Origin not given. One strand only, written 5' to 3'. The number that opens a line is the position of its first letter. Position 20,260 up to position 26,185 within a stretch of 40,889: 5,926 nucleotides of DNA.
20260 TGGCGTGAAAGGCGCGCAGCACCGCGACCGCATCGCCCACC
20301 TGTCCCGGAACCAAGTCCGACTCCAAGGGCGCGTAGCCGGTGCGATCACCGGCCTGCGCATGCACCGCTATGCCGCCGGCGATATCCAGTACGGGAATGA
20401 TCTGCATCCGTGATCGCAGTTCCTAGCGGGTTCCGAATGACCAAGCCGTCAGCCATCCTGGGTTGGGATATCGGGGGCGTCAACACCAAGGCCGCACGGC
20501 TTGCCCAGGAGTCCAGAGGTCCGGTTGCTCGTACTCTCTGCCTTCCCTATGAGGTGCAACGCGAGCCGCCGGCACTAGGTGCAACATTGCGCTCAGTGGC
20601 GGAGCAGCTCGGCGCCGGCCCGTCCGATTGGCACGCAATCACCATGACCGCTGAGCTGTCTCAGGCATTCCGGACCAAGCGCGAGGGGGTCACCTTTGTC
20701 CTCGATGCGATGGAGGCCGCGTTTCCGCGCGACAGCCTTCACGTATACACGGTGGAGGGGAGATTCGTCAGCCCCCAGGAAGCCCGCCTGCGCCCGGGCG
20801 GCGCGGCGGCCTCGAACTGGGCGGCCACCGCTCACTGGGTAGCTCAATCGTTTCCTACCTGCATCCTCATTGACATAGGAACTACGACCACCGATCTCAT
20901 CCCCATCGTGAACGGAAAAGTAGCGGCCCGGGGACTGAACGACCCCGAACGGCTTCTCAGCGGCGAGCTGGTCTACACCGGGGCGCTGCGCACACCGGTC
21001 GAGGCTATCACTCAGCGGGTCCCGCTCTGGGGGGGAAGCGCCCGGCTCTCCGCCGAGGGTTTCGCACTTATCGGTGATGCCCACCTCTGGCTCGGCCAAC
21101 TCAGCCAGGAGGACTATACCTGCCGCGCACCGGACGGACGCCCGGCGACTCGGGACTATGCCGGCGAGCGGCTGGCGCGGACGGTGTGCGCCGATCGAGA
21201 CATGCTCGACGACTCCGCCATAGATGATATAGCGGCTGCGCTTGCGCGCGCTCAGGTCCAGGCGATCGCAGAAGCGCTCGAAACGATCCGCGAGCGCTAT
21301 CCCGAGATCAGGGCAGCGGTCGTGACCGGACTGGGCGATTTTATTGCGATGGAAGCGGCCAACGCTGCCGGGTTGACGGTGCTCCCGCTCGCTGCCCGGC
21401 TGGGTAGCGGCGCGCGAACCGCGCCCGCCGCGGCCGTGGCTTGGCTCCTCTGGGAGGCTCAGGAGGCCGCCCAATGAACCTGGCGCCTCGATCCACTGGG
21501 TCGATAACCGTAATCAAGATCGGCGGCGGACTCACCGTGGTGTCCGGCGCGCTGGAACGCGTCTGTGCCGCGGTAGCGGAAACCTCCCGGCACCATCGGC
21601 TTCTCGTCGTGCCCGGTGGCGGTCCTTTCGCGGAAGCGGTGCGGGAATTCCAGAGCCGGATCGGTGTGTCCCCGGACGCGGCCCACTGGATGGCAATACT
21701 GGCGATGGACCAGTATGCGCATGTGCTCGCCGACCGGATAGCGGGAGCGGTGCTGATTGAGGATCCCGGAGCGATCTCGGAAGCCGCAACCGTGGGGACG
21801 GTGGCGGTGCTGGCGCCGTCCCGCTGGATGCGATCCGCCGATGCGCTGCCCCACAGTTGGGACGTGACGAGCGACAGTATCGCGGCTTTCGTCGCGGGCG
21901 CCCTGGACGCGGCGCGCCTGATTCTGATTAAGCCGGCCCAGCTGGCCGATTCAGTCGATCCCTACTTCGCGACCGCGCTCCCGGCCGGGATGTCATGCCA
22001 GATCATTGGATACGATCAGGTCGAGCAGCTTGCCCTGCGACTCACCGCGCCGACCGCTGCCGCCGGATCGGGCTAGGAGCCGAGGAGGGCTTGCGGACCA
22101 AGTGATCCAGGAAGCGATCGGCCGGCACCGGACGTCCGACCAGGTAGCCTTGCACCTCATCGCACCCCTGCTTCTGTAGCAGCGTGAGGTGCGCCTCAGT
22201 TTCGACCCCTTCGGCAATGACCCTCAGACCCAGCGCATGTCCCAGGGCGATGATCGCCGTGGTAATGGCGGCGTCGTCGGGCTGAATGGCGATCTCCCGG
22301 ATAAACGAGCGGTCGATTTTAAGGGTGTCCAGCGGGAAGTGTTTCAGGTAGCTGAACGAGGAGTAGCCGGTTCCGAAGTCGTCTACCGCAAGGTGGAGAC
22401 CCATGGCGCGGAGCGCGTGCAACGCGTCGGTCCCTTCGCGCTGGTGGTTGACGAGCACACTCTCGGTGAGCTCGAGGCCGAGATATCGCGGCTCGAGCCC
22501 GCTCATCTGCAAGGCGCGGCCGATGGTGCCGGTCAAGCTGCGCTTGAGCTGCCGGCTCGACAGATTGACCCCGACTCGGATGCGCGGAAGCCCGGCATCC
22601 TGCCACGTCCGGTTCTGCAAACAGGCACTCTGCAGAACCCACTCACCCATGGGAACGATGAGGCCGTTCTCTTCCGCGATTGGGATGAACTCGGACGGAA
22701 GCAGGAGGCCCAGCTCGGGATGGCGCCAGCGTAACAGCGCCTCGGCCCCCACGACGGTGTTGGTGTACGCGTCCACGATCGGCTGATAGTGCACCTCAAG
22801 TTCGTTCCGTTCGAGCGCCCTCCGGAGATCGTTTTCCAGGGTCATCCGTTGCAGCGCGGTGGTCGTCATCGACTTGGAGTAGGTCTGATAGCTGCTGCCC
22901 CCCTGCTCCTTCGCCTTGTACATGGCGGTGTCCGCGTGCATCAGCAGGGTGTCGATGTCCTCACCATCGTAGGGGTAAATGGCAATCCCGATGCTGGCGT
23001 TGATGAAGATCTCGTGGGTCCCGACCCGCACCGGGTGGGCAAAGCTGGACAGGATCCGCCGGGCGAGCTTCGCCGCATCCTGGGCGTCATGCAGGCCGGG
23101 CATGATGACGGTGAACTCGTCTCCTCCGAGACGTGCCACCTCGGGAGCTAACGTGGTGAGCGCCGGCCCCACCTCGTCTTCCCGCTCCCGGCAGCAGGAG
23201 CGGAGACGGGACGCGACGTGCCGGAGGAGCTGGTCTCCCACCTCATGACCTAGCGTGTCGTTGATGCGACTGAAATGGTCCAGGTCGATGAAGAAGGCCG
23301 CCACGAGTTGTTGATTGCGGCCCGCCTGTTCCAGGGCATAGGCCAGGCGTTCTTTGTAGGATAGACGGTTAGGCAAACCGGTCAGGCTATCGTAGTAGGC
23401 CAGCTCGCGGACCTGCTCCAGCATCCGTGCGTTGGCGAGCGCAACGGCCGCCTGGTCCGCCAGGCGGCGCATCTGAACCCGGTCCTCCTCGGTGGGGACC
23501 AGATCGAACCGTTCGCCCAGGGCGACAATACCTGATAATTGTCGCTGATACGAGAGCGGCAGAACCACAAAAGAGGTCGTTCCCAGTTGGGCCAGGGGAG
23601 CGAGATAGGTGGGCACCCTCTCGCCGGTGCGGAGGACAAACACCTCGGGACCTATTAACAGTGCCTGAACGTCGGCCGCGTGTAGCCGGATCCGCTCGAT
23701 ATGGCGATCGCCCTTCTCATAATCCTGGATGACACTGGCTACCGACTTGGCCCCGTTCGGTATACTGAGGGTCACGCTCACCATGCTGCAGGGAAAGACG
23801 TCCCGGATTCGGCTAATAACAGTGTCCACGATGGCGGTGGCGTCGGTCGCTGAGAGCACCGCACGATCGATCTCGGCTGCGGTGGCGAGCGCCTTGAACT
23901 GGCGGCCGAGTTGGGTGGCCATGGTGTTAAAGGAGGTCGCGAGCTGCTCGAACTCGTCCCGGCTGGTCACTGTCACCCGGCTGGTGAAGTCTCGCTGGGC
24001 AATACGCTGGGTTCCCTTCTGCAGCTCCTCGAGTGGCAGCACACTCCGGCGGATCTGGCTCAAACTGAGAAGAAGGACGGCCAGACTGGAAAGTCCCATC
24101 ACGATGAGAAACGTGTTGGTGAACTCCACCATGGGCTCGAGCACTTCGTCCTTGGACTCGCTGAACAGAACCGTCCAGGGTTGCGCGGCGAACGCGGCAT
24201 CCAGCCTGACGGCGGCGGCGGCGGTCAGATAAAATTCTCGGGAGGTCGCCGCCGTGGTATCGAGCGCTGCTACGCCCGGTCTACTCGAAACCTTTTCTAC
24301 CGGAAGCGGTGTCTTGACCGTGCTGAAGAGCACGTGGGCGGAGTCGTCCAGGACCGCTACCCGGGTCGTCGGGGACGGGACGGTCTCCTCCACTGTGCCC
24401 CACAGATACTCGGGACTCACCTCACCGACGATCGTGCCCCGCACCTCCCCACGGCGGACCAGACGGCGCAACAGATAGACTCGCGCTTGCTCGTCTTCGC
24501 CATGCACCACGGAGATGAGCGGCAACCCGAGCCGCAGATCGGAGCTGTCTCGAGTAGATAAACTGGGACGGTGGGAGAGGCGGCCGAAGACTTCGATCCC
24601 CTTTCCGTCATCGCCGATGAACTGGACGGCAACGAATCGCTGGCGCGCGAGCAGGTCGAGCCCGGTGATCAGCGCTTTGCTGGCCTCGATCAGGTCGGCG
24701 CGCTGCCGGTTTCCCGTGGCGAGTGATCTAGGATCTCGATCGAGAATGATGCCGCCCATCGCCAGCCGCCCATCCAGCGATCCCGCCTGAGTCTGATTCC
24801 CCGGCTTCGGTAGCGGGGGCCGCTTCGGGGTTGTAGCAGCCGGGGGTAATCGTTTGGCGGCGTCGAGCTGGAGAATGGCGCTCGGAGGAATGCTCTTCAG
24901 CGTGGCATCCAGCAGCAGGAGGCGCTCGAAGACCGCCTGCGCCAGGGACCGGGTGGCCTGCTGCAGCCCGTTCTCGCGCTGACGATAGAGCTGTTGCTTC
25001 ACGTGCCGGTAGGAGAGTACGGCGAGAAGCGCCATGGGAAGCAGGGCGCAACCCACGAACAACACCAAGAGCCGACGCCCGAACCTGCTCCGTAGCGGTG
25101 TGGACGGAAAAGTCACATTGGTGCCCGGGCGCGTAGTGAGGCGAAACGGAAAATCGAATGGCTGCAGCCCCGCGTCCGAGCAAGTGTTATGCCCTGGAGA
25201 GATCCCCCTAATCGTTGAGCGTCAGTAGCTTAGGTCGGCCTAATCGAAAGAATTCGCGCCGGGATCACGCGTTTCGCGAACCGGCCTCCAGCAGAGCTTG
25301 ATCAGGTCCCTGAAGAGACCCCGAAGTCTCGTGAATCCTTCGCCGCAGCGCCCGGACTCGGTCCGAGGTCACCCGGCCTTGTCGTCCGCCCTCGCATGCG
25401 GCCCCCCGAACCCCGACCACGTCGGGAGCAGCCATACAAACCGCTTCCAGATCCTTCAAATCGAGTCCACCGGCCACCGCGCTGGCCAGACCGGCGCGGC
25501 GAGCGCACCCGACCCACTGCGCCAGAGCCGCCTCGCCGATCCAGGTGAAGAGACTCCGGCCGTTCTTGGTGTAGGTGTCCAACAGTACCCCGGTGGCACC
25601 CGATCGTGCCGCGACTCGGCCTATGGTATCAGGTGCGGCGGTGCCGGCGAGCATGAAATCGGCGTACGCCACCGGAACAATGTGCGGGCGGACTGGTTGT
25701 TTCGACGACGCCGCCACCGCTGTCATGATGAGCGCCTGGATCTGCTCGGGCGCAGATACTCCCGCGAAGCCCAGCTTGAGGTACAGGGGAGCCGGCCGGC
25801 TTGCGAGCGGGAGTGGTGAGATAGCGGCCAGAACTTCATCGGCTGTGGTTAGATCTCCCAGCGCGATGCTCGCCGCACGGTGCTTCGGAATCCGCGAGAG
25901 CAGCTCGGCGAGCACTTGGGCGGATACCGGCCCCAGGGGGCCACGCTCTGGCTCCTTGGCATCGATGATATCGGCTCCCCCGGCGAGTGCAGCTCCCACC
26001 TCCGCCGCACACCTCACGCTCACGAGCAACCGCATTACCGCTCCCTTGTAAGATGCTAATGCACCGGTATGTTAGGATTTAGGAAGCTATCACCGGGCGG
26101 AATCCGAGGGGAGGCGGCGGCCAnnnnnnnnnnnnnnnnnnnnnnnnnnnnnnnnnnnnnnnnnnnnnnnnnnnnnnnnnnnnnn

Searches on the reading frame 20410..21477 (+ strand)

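Call 8: search_protein_families(library=ncbifam, proteins=[window:20410-21477:+], max_evalue=1e-10)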
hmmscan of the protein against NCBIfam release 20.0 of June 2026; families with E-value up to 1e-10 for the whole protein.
window:20410-21477:+ (355 aa): 2 families
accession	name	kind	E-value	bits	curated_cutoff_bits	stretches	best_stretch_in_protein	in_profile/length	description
TIGR03123.1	one_C_unchar_1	hypoth_equivalog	8e-92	307.9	244.1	1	17-347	1-326/327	probable H4MPT-linked C1 transfer pathway protein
NF040623.1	MfnF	equivalog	6.5e-67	226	520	1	16-345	2-320/324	(4-{4-[2-(gamma-L-glutamylamino)ethyl]phenoxymethyl}furan-2-yl)methanamine synthase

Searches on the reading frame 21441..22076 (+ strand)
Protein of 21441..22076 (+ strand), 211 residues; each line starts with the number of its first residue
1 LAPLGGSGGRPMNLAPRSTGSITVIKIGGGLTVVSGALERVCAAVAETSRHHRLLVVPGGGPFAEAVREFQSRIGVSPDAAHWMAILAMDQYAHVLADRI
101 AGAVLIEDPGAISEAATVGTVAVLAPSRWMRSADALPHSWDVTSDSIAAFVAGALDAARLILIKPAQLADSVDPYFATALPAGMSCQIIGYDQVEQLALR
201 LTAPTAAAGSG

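Call 8: search_protein_families(library=ncbifam, proteins=[window:21441-22076:+], max_evalue=1e-10)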
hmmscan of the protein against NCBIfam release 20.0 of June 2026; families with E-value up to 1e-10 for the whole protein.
window:21441-22076:+ (211 aa): 1 family
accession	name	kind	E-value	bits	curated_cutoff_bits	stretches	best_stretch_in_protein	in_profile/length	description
NF040622.1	MfnE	equivalog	1.9e-24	86.6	300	1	23-163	2-140/211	[5-(aminomethyl)furan-3-yl]methyl phosphate kinase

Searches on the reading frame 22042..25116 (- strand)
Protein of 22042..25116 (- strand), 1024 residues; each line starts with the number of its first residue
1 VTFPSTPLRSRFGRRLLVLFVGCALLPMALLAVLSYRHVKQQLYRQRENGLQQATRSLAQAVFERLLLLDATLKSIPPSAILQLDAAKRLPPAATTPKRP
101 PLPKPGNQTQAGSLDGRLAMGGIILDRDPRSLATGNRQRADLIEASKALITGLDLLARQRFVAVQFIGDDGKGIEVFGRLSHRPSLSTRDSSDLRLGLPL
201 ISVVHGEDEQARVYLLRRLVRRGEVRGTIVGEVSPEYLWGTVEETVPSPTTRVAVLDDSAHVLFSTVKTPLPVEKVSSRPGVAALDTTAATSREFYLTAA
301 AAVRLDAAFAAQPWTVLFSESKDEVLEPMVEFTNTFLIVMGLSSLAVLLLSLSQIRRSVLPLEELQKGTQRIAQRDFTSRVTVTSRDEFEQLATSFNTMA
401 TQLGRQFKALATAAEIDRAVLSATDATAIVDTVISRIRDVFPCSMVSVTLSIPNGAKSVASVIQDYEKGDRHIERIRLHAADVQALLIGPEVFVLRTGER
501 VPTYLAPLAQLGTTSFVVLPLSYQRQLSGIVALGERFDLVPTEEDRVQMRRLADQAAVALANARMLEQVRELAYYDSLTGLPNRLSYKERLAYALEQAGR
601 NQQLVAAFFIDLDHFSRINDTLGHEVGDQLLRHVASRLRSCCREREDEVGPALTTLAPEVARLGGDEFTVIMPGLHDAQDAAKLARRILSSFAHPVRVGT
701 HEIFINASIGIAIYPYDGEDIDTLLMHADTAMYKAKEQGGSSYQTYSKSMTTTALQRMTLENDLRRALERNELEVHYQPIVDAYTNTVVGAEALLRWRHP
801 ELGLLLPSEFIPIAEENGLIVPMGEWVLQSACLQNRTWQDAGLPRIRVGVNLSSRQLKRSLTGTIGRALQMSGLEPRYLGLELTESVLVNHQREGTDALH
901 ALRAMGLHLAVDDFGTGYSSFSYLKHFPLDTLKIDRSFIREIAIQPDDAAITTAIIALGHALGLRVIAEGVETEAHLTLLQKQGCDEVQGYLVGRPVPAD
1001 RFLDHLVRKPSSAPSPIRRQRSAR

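Call 8: search_protein_families(library=ncbifam, proteins=[window:22042-25116:-], max_evalue=1e-10)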
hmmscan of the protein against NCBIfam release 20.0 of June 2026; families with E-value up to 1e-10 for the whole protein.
window:22042-25116:- (1024 aa): 27 families (the best 25 are shown)
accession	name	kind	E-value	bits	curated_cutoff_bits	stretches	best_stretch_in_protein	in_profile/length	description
NF045675.1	PhdiestaseDibA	equivalog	7.4e-145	483.7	980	1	567-1001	197-620/623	phosphodiesterase DibA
NF007474.0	PRK10060.1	equivalog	1.2e-120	403.7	782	1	564-1007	228-655/663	cyclic di-GMP phosphodiesterase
NF053781.1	cdiGMPphdstlr2612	equivalog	1.7e-114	383.8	1600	1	562-1004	829-1263/1268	Tlr1612 family c-di-GMP phosphodiesterase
NF052458.1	PhdiestGepA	equivalog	5.5e-102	342.4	1200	1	567-1000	419-835/840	phosphodiesterase GepA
NF008467.0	PRK11359.1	equivalog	7.2e-97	325.2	857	1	415-1001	260-787/800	oxygen-sensing cyclic-di-GMP phosphodiesterase DosP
NF008807.1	PRK11829.1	equivalog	1.6e-72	244.6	733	1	574-1004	243-660/670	biofilm formation regulator HmsP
NF007298.0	PRK09776.1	equivalog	1e-67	228.9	1135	1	564-1006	675-1106/1111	diguanylate cyclase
NF045673.1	c-di-GMPRcptLapD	equivalog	4.5e-53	180.5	1020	1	562-998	225-646/647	cyclic di-GMP receptor LapD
NF052596.1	RR_EAL_PvrR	equivalog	1.1e-52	179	580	1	751-1009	132-392/398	response regulator cyclic di-GMP phosphodiesterase PvrR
NF007839.0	PRK10551.1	equivalog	3.6e-50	171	461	1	757-1007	261-511/518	cyclic di-GMP phosphodiesterase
NF007423.1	PRK09966.1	equivalog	1.9e-49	168.6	325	1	569-736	235-390/390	diguanylate cyclase DgcN/YfiN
TIGR00254.1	GGDEF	domain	3.4e-37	127.7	37.4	1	571-743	3-164/168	diguanylate cyclase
NF008281.1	PRK11059.1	equivalog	4.2e-37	127.7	663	1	562-997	210-630/633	RNase E specificity factor CsrD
NF051473.1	DigCycDgcsShew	equivalog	2.9e-33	115.5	400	1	544-744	106-289/291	diguanylate cyclase DgcS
NF038266.1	diguan_SiaD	equivalog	7.5e-33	114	290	1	565-739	86-248/252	biofilm regulation diguanylate cyclase SiaD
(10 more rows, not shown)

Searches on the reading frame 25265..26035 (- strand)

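Call 8: search_protein_families(library=ncbifam, proteins=[window:25265-26035:-], max_evalue=1e-10)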
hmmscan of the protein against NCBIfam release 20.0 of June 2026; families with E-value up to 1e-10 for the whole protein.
window:25265-26035:- (256 aa): 4 families
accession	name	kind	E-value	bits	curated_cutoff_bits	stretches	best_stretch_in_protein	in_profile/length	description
NF002575.0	PRK02227.1-3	equivalog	1.1e-43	149.7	304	1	1-234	1-232/233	(5-formylfuran-3-yl)methyl phosphate synthase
NF002573.0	PRK02227.1-1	equivalog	1.7e-35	122.5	341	1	1-234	1-234/236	(5-formylfuran-3-yl)methyl phosphate synthase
NF002576.0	PRK02227.1-5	equivalog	3e-33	115.1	297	1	2-244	3-233/236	hypothetical protein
NF002574.0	PRK02227.1-2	subfamily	8.7e-33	113.6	286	1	1-239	2-228/233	hypothetical protein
